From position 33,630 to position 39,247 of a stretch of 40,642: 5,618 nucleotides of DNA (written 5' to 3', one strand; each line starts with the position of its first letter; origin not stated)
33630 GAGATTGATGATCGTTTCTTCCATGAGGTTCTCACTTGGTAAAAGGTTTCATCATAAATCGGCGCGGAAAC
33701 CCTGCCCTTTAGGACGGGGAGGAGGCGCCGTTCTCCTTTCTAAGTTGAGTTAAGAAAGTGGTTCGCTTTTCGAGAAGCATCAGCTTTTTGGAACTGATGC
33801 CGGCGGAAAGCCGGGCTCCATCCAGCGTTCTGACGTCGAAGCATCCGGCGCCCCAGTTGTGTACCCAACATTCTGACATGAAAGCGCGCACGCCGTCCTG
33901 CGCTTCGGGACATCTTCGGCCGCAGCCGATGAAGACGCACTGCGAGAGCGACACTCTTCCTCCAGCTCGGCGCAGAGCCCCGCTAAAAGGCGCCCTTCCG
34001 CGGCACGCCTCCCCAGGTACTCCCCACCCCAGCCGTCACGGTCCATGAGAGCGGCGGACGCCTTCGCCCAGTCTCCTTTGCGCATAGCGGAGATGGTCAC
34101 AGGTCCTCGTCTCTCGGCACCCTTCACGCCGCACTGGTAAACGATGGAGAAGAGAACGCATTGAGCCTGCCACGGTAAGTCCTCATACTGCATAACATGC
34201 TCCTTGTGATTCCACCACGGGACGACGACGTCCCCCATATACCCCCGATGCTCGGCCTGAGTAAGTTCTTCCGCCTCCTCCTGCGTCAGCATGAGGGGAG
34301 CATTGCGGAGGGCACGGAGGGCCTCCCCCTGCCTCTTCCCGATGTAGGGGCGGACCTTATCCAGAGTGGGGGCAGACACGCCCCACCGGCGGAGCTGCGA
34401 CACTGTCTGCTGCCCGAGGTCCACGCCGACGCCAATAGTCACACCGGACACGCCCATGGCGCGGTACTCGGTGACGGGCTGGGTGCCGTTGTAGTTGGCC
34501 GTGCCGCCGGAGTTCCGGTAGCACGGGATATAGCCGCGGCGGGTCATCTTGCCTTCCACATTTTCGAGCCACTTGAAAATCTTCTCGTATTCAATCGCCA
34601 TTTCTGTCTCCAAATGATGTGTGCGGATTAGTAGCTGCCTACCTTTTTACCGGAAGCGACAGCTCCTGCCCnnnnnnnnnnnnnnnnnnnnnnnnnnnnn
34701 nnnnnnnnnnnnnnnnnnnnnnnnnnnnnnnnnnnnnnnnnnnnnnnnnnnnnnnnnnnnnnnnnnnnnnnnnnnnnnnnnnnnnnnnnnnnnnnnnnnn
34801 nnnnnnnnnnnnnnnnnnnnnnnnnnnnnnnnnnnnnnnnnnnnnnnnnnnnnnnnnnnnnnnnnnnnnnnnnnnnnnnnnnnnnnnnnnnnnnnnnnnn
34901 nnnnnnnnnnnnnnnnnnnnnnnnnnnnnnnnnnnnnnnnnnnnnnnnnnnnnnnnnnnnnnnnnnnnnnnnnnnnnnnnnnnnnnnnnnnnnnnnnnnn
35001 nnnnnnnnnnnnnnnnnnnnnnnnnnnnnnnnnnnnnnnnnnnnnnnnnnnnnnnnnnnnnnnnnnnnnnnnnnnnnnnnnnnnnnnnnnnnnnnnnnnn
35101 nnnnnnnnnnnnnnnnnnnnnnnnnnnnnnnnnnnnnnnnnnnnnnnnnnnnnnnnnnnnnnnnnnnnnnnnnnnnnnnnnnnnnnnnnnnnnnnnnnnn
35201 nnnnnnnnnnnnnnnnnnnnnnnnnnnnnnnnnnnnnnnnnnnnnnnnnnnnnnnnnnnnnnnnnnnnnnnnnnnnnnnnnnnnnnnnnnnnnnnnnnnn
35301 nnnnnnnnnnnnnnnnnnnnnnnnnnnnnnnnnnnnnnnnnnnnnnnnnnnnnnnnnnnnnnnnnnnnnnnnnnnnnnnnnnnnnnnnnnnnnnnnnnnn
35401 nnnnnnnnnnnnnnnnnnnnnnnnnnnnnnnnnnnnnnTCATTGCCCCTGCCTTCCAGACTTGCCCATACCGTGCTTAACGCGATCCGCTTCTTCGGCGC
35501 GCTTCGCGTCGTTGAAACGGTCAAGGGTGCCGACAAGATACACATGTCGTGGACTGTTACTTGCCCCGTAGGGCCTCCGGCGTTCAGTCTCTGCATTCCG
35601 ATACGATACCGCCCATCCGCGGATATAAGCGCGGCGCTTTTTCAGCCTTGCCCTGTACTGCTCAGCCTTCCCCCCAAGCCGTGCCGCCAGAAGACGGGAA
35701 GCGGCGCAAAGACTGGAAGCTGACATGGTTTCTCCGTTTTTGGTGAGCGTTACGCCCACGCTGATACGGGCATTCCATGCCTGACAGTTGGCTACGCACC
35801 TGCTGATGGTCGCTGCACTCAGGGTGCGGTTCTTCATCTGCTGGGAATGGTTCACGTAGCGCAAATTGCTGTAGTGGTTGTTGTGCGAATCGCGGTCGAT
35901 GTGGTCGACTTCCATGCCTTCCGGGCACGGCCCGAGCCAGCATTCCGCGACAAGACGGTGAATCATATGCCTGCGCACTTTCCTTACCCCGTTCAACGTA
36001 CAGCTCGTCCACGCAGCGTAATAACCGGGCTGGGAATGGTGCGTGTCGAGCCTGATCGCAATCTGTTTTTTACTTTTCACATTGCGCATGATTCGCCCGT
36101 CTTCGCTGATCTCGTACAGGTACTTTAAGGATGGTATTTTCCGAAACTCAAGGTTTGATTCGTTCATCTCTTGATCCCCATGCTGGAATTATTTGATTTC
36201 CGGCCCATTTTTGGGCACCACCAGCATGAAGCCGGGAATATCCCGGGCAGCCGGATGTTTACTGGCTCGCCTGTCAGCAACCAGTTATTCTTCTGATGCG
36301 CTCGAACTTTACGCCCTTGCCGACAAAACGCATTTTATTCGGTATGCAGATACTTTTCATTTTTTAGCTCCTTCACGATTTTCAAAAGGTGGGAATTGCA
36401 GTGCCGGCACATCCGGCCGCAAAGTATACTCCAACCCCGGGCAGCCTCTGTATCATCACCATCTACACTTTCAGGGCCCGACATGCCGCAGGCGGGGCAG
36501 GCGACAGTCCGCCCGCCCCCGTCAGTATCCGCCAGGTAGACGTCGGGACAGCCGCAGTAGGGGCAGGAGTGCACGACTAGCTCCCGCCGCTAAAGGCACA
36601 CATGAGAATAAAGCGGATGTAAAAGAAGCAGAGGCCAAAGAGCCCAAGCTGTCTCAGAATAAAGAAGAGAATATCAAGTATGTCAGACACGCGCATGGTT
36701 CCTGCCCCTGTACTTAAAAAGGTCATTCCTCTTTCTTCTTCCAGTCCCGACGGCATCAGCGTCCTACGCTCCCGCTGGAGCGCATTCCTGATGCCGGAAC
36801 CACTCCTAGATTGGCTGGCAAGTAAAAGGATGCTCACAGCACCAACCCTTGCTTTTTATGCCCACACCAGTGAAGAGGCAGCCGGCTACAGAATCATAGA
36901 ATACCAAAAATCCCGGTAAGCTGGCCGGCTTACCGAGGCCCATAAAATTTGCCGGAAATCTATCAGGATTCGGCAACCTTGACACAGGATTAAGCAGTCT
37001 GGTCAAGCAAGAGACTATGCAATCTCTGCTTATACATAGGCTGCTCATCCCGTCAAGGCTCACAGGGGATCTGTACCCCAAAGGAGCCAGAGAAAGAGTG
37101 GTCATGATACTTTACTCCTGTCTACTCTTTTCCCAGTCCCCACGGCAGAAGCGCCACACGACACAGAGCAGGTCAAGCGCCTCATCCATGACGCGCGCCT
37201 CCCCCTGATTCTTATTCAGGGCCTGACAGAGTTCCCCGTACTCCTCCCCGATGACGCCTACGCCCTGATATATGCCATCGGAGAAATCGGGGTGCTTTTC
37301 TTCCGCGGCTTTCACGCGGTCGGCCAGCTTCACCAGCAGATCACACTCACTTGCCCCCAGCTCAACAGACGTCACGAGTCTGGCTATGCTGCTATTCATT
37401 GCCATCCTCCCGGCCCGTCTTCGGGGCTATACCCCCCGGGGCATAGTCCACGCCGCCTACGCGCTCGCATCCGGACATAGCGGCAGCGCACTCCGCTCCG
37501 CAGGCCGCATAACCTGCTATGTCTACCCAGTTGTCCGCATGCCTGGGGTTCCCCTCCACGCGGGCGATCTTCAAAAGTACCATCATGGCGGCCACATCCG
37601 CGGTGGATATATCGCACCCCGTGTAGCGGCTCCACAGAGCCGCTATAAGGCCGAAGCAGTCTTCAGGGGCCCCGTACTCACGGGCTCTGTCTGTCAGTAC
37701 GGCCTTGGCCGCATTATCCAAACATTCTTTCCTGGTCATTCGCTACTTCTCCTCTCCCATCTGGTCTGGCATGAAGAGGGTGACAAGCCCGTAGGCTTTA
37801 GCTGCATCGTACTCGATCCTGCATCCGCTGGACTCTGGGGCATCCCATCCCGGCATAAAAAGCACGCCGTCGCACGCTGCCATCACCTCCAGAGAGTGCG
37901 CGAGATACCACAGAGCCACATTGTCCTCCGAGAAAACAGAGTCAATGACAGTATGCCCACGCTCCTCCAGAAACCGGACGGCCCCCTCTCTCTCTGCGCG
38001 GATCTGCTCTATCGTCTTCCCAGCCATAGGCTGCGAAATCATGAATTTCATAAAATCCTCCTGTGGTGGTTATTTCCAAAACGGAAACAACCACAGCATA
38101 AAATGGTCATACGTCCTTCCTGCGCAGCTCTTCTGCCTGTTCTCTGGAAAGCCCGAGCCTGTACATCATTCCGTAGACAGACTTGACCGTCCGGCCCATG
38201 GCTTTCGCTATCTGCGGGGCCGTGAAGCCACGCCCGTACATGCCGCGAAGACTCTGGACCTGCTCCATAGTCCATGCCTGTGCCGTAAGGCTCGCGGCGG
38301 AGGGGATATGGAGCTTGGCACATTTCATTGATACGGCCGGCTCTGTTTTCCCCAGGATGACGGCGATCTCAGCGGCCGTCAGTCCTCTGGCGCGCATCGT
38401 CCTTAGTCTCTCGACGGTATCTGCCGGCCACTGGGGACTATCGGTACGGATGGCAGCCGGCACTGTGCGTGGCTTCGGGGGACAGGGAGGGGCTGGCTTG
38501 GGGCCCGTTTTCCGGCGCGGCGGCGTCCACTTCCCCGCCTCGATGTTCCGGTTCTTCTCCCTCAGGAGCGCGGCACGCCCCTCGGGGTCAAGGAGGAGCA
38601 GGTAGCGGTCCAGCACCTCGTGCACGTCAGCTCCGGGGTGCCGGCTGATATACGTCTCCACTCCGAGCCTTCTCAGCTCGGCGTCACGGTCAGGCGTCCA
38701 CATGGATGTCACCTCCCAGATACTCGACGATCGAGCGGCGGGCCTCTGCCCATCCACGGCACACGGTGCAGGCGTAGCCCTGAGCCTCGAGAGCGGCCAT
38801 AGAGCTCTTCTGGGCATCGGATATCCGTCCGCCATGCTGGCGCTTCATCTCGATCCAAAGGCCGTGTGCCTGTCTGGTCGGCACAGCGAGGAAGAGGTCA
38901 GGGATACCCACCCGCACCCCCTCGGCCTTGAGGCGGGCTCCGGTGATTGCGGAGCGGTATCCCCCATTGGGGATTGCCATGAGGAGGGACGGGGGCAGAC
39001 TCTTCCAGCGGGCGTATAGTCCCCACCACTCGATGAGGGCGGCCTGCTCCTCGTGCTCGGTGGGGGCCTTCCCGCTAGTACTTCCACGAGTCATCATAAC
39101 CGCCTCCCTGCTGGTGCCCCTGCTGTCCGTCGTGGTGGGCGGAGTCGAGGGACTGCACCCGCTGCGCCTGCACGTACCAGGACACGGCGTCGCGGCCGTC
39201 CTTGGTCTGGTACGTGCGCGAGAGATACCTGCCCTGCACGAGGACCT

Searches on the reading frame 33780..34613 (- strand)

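Call 31: search_protein_families(library=phrogs, proteins=[window:33780-34613:-], max_evalue=0.001)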
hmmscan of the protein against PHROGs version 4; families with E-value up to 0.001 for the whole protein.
window:33780-34613:- (277 aa): 2 families
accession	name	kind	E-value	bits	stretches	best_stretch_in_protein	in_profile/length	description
phrog_24780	-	unknown function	3.5e-15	57.6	1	55-212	28-178/181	-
phrog_38583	-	unknown function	8.9e-12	45.7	1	45-188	189-328/357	-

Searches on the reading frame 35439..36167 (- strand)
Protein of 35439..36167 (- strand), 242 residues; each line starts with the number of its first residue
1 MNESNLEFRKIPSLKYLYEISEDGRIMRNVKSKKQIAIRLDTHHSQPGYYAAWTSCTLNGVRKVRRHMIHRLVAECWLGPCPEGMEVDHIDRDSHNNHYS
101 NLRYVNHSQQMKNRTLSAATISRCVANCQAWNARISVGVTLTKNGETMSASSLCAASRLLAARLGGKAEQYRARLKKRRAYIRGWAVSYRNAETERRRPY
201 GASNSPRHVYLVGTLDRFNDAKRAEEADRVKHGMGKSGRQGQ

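Call 31: search_protein_families(library=phrogs, proteins=[window:35439-36167:-], max_evalue=0.001)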
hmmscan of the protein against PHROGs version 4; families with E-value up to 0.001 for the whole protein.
window:35439-36167:- (242 aa): 13 families
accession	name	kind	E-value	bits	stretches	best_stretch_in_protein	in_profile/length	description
phrog_59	-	DNA, RNA and nucleotide metabolism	3.3e-25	90.3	1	4-116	136-237/423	HNH endonuclease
phrog_959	-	DNA, RNA and nucleotide metabolism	4e-20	73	1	7-118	7-110/138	HNH endonuclease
phrog_99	-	DNA, RNA and nucleotide metabolism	8.9e-20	72.7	1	13-139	113-235/383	HNH endonuclease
phrog_1492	-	DNA, RNA and nucleotide metabolism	1.3e-18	68.3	1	4-113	43-158/414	HNH endonuclease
phrog_4578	-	DNA, RNA and nucleotide metabolism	5.4e-14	53.2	1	65-171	13-121/130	HNH endonuclease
phrog_826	-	DNA, RNA and nucleotide metabolism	5.6e-09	36.9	1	53-125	88-170/281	HNH endonuclease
phrog_15471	-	DNA, RNA and nucleotide metabolism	8e-09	36.6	1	45-114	14-80/183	HNH endonuclease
phrog_14913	-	DNA, RNA and nucleotide metabolism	2.4e-05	25.4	1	84-142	58-116/149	HNH endonuclease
phrog_7545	-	DNA, RNA and nucleotide metabolism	8.3e-05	23.8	1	40-111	59-130/160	HNH endonuclease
phrog_37683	-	unknown function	0.00028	21.1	1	66-116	160-210/279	-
phrog_1891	-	DNA, RNA and nucleotide metabolism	0.0004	20.9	1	69-115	167-213/255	HNH endonuclease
phrog_28475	-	unknown function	0.00064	20.2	1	85-131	104-148/228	-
phrog_10730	-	DNA, RNA and nucleotide metabolism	0.00078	20.2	0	39-120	66-147/234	HNH endonuclease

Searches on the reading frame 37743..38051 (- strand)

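Call 31: search_protein_families(library=phrogs, proteins=[window:37743-38051:-], max_evalue=0.001)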
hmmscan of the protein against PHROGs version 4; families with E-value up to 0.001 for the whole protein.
window:37743-38051:- (102 aa): 3 families
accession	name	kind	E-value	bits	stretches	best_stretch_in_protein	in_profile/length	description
phrog_355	-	DNA, RNA and nucleotide metabolism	3.4e-17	63.7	1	1-93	75-171/249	nucleoside 2-deoxyribosyltransferase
phrog_15484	-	other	0.00022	21.9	1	5-97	155-248/253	hydrolase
phrog_5781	-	unknown function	0.00036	21.1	1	1-90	6-95/220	-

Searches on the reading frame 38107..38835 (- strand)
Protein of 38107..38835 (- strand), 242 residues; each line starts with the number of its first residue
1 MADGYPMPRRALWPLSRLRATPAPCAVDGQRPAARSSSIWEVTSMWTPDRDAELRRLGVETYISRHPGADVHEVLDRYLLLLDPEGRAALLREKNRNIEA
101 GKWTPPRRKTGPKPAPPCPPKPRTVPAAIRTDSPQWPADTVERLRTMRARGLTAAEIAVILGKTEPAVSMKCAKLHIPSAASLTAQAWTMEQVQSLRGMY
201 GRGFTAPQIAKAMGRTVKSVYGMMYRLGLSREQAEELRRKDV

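Call 31: search_protein_families(library=phrogs, proteins=[window:38107-38835:-], max_evalue=0.001)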
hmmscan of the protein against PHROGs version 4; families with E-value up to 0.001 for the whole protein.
window:38107-38835:- (242 aa): 10 families
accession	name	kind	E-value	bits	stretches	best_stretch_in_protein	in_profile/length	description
phrog_323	-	transcription regulation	3.4e-15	57.4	1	135-230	96-191/319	transcriptional regulator, D5-like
phrog_664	-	DNA, RNA and nucleotide metabolism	1.1e-07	32.9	1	125-238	23-135/210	DNA binding protein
phrog_16311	-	unknown function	1.2e-06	29.7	1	187-227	4-44/151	-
phrog_20467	-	DNA, RNA and nucleotide metabolism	1.9e-05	25.5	0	188-228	63-103/112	HNH endonuclease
phrog_11013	-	unknown function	2.1e-05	25.4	0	184-230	29-74/87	-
phrog_1033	-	DNA, RNA and nucleotide metabolism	0.00015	22.7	0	141-173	145-174/334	ParB-like partition protein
phrog_20648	-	DNA, RNA and nucleotide metabolism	0.00039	20.7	0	186-227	189-230/311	dCMP deaminase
phrog_3855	-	DNA, RNA and nucleotide metabolism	0.00053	21.4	0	137-174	65-102/115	HTH DNA binding protein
phrog_16747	-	unknown function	0.00084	20.1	0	186-232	138-184/185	-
phrog_3910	-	transcription regulation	0.00098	19.2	0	195-236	77-118/356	transcriptional regulator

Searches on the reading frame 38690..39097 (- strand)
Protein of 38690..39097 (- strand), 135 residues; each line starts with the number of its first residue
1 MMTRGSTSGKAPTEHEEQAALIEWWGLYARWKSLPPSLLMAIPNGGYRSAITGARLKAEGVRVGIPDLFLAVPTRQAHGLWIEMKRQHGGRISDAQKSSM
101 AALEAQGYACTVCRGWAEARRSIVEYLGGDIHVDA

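Call 30: search_protein_families(library=pfam, proteins=[window:38690-39097:-], max_evalue=0.01)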
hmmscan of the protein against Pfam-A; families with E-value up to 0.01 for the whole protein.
window:38690-39097:- (135 aa): 1 family
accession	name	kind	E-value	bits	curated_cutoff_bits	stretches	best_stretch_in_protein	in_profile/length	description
PF08774.17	VRR_NUC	-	1.9e-09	38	23.8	1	56-115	55-114/116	VRR-NUC domain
